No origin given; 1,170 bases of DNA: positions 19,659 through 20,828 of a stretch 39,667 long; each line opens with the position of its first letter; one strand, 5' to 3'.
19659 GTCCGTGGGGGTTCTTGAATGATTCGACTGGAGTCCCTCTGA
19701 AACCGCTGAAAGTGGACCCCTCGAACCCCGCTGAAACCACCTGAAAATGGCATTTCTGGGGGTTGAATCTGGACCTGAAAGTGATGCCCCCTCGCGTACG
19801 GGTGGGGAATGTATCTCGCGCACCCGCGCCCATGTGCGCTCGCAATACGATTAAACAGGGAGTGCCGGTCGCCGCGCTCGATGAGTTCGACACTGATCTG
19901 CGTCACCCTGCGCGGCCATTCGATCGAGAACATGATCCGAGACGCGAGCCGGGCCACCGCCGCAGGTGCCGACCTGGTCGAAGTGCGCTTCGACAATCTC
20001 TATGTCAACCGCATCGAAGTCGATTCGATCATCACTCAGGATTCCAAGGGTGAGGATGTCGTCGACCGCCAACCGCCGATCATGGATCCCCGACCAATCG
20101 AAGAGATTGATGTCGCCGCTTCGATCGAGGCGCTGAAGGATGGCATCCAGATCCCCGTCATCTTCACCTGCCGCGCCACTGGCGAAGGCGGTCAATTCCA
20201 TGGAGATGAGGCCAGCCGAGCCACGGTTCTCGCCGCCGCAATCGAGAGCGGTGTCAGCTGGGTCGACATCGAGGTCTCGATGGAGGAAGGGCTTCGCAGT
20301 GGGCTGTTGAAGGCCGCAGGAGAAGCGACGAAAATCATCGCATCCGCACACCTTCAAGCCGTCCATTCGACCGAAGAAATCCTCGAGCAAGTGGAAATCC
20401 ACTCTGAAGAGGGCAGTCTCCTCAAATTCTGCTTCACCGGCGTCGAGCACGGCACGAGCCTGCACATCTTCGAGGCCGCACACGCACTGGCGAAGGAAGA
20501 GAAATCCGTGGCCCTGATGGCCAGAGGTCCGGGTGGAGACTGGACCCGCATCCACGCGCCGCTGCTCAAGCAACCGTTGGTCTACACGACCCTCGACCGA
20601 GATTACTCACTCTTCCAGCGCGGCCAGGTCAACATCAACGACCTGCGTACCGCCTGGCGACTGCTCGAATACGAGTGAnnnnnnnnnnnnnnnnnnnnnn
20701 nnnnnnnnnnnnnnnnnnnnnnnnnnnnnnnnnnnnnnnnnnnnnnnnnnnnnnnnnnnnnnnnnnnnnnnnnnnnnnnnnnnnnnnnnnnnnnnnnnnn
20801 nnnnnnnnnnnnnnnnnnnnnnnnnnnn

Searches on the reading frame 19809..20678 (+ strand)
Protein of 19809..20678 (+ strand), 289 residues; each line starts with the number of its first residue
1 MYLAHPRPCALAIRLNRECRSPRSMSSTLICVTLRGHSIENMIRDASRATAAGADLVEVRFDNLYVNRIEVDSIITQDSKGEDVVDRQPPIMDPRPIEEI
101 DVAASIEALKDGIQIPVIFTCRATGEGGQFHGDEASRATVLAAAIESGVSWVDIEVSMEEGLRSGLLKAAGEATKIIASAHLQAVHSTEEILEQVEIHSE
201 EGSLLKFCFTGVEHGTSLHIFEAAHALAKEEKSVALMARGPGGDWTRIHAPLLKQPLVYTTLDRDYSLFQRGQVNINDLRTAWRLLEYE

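Call 86: search_protein_families(library=pfam, proteins=[window:19809-20678:+], max_evalue=0.00001)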
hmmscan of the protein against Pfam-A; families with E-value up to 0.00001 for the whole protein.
window:19809-20678:+ (289 aa): 1 family
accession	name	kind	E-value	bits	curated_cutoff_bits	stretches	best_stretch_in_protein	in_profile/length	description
PF01487.21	DHquinase_I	-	2.3e-28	100.3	22.2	1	31-282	1-229/230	Type I 3-dehydroquinase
